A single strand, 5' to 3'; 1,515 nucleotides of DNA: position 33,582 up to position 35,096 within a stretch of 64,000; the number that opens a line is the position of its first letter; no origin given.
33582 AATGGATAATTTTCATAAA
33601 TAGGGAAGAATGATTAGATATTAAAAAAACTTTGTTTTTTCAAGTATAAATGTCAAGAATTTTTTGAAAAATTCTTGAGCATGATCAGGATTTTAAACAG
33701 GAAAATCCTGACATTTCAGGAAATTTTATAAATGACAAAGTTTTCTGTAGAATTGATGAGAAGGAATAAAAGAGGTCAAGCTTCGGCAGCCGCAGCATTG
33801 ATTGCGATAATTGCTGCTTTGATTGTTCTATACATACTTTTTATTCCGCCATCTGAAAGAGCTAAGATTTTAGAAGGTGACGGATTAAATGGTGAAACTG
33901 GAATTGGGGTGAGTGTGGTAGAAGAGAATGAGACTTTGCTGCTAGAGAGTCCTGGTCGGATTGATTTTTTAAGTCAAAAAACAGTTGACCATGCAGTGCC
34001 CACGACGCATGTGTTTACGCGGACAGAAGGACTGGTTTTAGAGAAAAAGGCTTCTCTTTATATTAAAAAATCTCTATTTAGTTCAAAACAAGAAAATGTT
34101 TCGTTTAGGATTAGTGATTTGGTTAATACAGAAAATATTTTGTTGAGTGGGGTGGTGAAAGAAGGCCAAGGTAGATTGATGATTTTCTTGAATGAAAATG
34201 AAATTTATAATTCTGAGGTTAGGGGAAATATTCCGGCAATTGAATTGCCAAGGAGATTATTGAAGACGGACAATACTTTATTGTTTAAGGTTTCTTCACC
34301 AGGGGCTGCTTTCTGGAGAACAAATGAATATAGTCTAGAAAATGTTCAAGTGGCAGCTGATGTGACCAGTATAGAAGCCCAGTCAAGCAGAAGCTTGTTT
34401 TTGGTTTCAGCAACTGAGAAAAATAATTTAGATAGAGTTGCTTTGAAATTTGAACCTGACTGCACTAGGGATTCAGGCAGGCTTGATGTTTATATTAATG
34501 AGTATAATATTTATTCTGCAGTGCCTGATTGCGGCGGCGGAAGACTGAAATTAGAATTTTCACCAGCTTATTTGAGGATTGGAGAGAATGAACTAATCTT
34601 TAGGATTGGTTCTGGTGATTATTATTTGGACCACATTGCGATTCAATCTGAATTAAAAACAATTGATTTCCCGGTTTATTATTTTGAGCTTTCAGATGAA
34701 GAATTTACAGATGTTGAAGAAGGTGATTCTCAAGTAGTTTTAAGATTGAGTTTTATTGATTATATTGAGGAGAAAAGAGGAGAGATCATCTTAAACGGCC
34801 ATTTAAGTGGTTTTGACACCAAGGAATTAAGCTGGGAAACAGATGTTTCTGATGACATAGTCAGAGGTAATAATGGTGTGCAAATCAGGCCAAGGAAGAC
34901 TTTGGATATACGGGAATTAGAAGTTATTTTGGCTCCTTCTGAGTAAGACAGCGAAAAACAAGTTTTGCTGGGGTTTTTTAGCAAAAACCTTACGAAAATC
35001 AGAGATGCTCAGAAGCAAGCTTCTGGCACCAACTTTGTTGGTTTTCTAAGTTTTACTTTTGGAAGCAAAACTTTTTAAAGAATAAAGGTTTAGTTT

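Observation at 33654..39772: Five-gene cell-surface cluster: pilin-like protein, 5-TM membrane protein and three tandem paralogous lipoproteins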

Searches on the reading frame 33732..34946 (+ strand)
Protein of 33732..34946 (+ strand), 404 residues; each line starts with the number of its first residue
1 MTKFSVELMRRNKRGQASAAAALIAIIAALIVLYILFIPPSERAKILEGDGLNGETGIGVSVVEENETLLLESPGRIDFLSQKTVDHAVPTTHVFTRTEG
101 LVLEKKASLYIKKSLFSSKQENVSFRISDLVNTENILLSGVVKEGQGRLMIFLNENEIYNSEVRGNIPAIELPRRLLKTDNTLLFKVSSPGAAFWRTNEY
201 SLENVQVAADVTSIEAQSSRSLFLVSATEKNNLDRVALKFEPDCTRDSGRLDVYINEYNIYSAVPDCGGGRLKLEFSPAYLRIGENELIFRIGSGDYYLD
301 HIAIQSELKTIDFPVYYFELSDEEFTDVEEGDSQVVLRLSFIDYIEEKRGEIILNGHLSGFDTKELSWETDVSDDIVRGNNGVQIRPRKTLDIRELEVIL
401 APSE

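Call 3: search_protein_families(library=pfam, proteins=[window:33732-34946:+], max_evalue=1)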
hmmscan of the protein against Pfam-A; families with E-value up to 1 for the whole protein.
window:33732-34946:+ (404 aa): 1 family
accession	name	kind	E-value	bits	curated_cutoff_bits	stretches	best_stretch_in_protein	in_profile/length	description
PF11314.13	DUF3117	-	0.043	14.1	25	0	249-278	8-37/50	Protein of unknown function (DUF3117)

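Call 4: search_protein_families(library=ncbifam, proteins=[window:33732-34946:+], max_evalue=1)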
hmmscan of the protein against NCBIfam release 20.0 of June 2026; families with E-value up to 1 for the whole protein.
window:33732-34946:+ (404 aa): 0 families

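Call 21: find_homologous_proteins(query=window:33756-34946:+, max_evalue=0.001)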
Query window:33756-34946:+ (396 aa): 234 proteins with E <= 0.001 among 8000 candidates; the best 120 are listed.
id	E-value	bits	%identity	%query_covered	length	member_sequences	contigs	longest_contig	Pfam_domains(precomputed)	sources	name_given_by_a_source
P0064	7.6e-255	863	100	100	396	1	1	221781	-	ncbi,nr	ncbi:MAG: hypothetical protein KAT77_02355 [Nanoarchaeota archaeon]|nr:hypothetical protein [Nanoarc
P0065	8.1e-255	862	100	100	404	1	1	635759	-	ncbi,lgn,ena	-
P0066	4.2e-227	771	88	99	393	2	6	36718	-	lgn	-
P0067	1.5e-212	723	79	100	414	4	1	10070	-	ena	-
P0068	1.4e-205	700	77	100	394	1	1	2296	-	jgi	-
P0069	3.8e-203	692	80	99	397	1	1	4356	-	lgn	-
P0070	1.5e-202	690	78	99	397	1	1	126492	-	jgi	-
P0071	1.8e-202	690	77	99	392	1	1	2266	-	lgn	-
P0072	2.6e-190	650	74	99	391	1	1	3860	-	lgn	-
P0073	3.7e-182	623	70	100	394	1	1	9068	-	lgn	-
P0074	4.3e-164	564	72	85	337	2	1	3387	-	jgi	jgi:hypothetical protein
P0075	3.4e-144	498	59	98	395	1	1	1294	-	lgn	-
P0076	8.2e-144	497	58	99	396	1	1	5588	-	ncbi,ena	-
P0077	1.1e-142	493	58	98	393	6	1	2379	-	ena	-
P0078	1.4e-142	493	56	99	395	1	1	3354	-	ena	-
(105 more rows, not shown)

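Call 30: find_related_loci(query=A3, collection=genome_contigs, flank=10000)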
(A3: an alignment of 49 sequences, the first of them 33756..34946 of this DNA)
Query A3 (396 aa) in genome_contigs; peptide patterns used: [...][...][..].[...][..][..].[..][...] (x = any residue, [..] = any of these).
194 stretches matched a pattern; 86 encode a relative of the query (tblastn E <= 1e-3); the best 80 are kept; 80 distinct loci.
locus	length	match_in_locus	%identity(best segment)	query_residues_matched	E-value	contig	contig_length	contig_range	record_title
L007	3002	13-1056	82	49-396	0e+0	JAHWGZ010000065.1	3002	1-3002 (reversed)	MAG: Candidatus Woesearchaeota archaeon isolate FT1_228 k127_58884850, whole genome shotgun sequence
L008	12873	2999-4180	70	1-396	2e-178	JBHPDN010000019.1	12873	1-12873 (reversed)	Nanoarchaeota archaeon isolate SAG AM-311-B02 NODE_19_length_12873_cov_33.142846, whole genome shotgun sequence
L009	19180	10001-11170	55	4-392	4e-135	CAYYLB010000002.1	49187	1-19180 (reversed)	MAG TPA_asm: uncultured Methanosarcinales archaeon isolate binchicken_co38_1359 genome assembly, contig: NODE_1560_lengt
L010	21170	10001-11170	51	3-390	7e-133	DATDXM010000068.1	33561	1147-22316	MAG TPA_asm: Candidatus Nanoarchaeia archaeon isolate SMAG_U8139 k141_1349011, whole genome shotgun sequence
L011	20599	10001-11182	50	2-392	5e-123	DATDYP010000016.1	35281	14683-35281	MAG TPA_asm: Candidatus Nanoarchaeia archaeon isolate SMAG_U8168 k141_562415, whole genome shotgun sequence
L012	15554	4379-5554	49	1-392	7e-123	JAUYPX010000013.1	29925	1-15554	MAG: Nanoarchaeota archaeon isolate C4_metabat.bin.63 C4_k141_17553, whole genome shotgun sequence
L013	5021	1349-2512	50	1-388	1e-123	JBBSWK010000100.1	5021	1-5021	MAG: Nanoarchaeota archaeon isolate H51-bin025_1 H51_bin025_1_000000000104, whole genome shotgun sequence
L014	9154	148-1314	50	1-388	7e-122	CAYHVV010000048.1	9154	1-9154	MAG TPA_asm: uncultured Methanosarcinales archaeon isolate ERP119705_co15_611 genome assembly, contig: NODE_9141_length_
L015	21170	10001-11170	48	5-390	4e-121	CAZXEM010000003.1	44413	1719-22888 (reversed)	MAG TPA_asm: uncultured Methanosarcinales archaeon isolate binchicken_co28_250 genome assembly, contig: NODE_629_length_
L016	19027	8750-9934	48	1-393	2e-120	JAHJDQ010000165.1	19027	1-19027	MAG: Nanoarchaeota archaeon isolate Modern_marine.mb.67 Modern_marine.mb.67_k141_2131360, whole genome shotgun sequence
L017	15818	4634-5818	46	2-393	1e-116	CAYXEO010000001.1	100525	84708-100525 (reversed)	MAG TPA_asm: uncultured Methanosarcinales archaeon isolate SRP077602_co6_159 genome assembly, contig: NODE_247_length_10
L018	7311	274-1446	47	5-392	4e-116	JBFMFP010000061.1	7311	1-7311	MAG: Nanoarchaeota archaeon isolate MAG274 MAG274_64, whole genome shotgun sequence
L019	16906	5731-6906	47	1-392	3e-116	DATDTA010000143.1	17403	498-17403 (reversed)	MAG TPA_asm: Candidatus Nanoarchaeia archaeon isolate SMAG_U8017 k141_809065, whole genome shotgun sequence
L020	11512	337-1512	46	5-392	2e-115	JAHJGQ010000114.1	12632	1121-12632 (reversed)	MAG: Nanoarchaeota archaeon isolate Modern_marine_glass_biofilm.mb.79 Modern_marine_glas.mb.79_k141_1102740, whole genom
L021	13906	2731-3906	47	1-392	3e-115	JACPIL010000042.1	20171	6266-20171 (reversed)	MAG: Candidatus Woesearchaeota archaeon isolate NC_groundwater_439_Ag_B-0.1um_39_9 GD18-4_B1_scaffold_621996, whole geno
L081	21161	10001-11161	38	4-390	2e-80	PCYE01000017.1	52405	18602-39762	MAG: Candidatus Woesearchaeota archaeon CG10_big_fil_rev_8_21_14_0_10_33_12 CG10_8_21_14_0.10_scaffold_361_c, whole geno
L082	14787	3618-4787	38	4-390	2e-79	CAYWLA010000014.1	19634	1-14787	MAG TPA_asm: uncultured Methanosarcinales archaeon isolate SRP178699_co1_467 genome assembly, contig: NODE_3350_length_1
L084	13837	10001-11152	39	9-390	1e-77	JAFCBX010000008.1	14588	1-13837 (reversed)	MAG: Methanosarcinales archaeon isolate AB_1215_Bin_111 AB_1215_Bin_111.fna_scaffold_5953, whole genome shotgun sequence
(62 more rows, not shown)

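Call 32: predict_structure(alignment_id=A3)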
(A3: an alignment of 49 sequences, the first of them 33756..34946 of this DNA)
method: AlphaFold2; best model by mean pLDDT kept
length: 396 residues; sequences in the alignment: 49
mean_pLDDT: 89.7   pTM: 0.61
mean pLDDT of the five models: 89.7, 88.9, 88.3, 87.9, 87.3
residues with pLDDT >= 90: 303; 70-90: 60; 50-70: 11; < 50: 22
segments of 3 or more residues with pLDDT < 50: 1-7, 41-55
pLDDT, mean of each block of 10 residues (from residue 1): 47 83 89 70 39 58 92 88 94 95 95 97 94 96 98 95 96 97 89 97 90 94 94 96 97 96 96 98 95 97 87 95 95 90 94 95 95 94 93 90
secondary structure, 60 per line:
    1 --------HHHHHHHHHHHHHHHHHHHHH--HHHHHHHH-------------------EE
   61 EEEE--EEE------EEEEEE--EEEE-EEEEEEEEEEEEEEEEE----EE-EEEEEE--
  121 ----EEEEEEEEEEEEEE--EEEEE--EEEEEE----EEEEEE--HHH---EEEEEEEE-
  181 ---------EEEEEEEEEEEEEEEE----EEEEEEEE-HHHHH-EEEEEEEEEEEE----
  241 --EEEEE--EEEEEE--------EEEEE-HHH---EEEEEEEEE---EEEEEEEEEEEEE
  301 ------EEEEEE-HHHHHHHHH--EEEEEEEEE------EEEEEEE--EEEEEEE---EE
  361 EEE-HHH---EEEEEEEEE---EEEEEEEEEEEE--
elements in order: H9-29 H32-39 E59-64 E67-69 E76-81 E84-87 E89-105 E113-118 E125-138 E141-145 E148-153 E158-163 E172-179 E190-205 E210-217 H219-223 E225-236 E243-247 E250-255 E264-268 E276-284 E288-300 E307-312 H314-322 E325-333 E340-346 E349-355 E359-363 E371-379 E383-394

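Call 52: search_solved_structures(query=A3, max_evalue=1)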
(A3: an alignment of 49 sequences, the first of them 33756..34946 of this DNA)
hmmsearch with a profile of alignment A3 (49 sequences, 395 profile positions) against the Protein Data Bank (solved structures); distinct sequences matched with E-value up to 1: 3.
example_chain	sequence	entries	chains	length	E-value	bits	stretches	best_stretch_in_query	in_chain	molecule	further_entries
4gzv_A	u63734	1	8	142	0.31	12.8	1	263-312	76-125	hypothetical protein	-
2kdc_A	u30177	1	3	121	0.84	11.4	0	6-30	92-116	Diacylglycerol kinase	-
3ze4_A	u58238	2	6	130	0.97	11.2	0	6-30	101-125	DIACYLGLYCEROL KINASE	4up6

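Call 64: search_protein_families(library=pfam, proteins=[L081:11205-13640:+, L084:11196-13646:+], max_evalue=0.01)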
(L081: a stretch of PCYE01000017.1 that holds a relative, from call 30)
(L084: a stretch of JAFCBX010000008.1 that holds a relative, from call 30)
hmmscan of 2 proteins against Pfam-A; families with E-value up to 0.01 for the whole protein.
L081:11205-13640:+ (811 aa): 1 family
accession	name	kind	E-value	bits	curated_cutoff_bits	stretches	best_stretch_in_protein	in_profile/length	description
PF01464.25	SLT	-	5.2e-09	36.1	21.3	1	658-740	4-85/117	Transglycosylase SLT domain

L084:11196-13646:+ (816 aa): 2 families
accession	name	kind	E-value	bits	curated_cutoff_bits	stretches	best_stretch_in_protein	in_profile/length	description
PF01464.25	SLT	-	5.2e-09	36.1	21.3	1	675-751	12-85/117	Transglycosylase SLT domain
PF16144.10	DUF4852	-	0.0041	17.6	22.8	0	281-334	21-70/116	Domain of unknown function (DUF4852)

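Call 69: find_related_loci(query=A3, collection=viral_contigs, flank=5000)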
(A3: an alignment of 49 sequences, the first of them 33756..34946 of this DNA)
Query A3 (396 aa) in viral_contigs; peptide patterns used: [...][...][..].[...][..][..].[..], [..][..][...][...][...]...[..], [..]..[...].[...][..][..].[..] (x = any residue, [..] = any of these).
96 stretches matched a pattern; 1 encode a relative of the query (tblastn E <= 1e-3); 1 distinct loci.
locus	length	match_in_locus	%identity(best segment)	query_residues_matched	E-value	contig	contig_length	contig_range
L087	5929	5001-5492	41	230-392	5e-34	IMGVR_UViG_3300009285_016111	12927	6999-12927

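Call 71: search_protein_families(library=phrogs, proteins=[window:33756-34946:+], max_evalue=0.01)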
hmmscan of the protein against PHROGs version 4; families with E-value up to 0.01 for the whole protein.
window:33756-34946:+ (396 aa): 0 families

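Call 72: find_encoding_contigs(protein=P0066, flank=10000, max_places=1)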
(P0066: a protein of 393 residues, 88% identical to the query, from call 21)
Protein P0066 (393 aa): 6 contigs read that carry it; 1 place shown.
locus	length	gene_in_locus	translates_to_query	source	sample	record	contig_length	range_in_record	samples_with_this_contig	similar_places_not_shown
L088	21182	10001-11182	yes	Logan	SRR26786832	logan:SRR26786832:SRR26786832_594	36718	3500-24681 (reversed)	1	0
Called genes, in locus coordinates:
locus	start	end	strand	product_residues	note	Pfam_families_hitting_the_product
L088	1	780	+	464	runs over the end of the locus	PF10559:Plug_translocon (weak), PF00344:SecY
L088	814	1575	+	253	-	PF01956:EMC3_TMCO1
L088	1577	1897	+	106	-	PF01199:Ribosomal_L34e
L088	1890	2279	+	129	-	PF00467:KOW (weak)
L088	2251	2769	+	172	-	-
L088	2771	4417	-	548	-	PF18262:PhetRS_B1 (faint), PF03483:B3_4 (weak), PF01409:tRNA-synt_2d (faint), PF03484:B5, PF17759:tRNA_synthFbeta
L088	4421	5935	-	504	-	PF01409:tRNA-synt_2d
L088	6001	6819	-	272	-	PF01978:TrmB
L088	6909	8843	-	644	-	PF16177:ACAS_N, PF00501:AMP-binding, PF13193:AMP-binding_C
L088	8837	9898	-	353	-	PF26356:Pelota_N, PF03464:eRF1_2, PF03465:eRF1_3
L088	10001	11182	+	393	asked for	-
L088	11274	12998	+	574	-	-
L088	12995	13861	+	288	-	-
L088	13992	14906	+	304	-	-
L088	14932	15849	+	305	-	-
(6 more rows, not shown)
